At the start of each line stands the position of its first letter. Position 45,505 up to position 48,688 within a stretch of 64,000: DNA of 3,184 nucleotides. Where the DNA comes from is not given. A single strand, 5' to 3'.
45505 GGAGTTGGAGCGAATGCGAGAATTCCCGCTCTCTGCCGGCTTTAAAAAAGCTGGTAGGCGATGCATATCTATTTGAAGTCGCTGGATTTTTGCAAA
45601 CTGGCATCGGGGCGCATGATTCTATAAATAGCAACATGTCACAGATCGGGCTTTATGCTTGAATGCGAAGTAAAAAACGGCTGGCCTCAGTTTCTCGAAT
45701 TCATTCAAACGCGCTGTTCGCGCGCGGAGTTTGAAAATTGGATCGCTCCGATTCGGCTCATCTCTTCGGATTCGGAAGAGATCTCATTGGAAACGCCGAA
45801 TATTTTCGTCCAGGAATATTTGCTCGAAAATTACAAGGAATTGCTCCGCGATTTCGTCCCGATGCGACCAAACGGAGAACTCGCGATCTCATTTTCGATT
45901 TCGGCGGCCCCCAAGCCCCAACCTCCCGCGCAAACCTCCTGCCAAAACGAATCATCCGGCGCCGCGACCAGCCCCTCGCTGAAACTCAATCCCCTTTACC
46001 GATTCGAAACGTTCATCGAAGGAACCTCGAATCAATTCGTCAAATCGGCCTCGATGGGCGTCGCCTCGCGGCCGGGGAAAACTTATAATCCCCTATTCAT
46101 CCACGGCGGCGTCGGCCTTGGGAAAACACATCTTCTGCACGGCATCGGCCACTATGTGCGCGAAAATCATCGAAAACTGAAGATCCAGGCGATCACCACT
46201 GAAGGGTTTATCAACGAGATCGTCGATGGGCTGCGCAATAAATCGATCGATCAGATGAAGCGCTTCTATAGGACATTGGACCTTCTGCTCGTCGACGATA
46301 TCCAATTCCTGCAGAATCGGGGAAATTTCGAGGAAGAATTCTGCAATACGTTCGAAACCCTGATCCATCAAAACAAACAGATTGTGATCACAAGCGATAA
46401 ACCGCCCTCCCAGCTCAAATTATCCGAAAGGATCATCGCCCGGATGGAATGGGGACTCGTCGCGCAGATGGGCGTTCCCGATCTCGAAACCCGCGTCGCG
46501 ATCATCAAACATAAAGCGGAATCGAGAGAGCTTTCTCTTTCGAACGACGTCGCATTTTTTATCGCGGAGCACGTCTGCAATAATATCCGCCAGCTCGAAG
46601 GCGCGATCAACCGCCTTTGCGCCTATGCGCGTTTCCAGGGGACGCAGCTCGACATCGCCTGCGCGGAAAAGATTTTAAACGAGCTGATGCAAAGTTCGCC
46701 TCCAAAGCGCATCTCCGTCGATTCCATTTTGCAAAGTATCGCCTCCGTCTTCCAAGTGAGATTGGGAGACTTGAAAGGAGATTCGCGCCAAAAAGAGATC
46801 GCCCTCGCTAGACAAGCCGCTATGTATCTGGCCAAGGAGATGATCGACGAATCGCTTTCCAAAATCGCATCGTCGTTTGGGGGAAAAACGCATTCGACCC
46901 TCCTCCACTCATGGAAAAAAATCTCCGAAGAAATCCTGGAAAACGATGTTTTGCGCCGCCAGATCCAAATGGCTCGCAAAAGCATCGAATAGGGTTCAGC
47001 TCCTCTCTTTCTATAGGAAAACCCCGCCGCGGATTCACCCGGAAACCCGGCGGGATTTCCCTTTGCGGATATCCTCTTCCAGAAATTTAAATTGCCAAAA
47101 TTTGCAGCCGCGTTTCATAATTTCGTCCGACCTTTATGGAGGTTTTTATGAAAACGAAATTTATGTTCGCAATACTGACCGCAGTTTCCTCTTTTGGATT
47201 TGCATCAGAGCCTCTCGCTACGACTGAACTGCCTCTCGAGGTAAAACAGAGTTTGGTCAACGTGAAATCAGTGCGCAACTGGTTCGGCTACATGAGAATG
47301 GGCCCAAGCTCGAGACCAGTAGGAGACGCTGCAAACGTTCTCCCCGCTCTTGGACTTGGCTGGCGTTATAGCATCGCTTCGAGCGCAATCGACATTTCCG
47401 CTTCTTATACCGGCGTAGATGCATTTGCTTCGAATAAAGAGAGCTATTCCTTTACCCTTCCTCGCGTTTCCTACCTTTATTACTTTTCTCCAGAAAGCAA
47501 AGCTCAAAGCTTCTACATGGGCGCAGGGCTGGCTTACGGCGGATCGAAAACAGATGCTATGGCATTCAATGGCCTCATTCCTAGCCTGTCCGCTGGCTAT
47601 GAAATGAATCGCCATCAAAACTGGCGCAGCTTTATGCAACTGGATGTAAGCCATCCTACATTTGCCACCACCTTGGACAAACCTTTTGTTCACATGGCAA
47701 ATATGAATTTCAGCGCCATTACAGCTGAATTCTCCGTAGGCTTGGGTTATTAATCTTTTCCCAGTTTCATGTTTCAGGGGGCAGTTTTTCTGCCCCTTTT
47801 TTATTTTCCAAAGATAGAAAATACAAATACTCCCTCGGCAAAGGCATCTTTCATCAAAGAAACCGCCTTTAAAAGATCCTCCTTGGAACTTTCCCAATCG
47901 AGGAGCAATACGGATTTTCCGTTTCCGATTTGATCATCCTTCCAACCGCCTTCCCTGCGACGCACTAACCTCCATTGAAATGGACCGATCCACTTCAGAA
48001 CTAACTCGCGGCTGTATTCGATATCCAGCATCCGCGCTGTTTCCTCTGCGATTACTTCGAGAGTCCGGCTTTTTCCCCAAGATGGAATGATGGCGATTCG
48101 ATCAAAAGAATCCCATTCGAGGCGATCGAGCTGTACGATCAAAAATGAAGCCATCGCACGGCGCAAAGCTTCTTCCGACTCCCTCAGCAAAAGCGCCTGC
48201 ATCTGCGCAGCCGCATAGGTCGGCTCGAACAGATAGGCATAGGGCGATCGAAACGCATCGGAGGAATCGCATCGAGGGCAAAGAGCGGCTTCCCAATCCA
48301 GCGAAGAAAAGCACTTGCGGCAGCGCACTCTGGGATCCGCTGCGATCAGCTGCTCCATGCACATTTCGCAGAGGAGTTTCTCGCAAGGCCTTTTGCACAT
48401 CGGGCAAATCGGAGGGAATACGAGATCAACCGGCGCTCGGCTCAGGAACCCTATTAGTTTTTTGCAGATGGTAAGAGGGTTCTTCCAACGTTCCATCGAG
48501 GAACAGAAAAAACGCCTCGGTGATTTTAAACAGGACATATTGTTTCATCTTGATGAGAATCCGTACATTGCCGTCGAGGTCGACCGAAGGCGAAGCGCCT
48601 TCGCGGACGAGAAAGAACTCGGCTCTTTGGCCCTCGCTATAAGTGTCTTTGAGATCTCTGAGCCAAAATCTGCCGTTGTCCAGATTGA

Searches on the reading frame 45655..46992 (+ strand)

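Call 13: search_protein_families(library=pfam, proteins=[window:45655-46992:+], max_evalue=0.00001)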
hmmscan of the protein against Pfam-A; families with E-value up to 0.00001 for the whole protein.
window:45655-46992:+ (445 aa): 3 families
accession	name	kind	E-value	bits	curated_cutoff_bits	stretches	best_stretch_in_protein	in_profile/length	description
PF00308.24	Bac_DnaA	-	2.6e-58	197.2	23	1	111-270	1-161/162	Bacterial DnaA ATPAse domain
PF08299.17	Bac_DnaA_C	-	2e-23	82.6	31.5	1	355-423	1-69/69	Bacterial dnaA protein helix-turn-helix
PF11638.13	DnaA_N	-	5.3e-12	45.7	24.6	1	10-66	4-61/65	DnaA N-terminal domain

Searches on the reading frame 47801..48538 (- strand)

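Call 103: search_protein_families(library=pfam, proteins=[window:47801-48538:-], max_evalue=0.0001)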
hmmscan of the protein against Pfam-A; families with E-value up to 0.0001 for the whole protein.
window:47801-48538:- (245 aa): 1 family
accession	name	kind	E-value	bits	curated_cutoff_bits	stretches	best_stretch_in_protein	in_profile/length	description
PF18912.6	DZR_2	-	2.4e-05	24.5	27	0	37-90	2-55/56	Double zinc ribbon domain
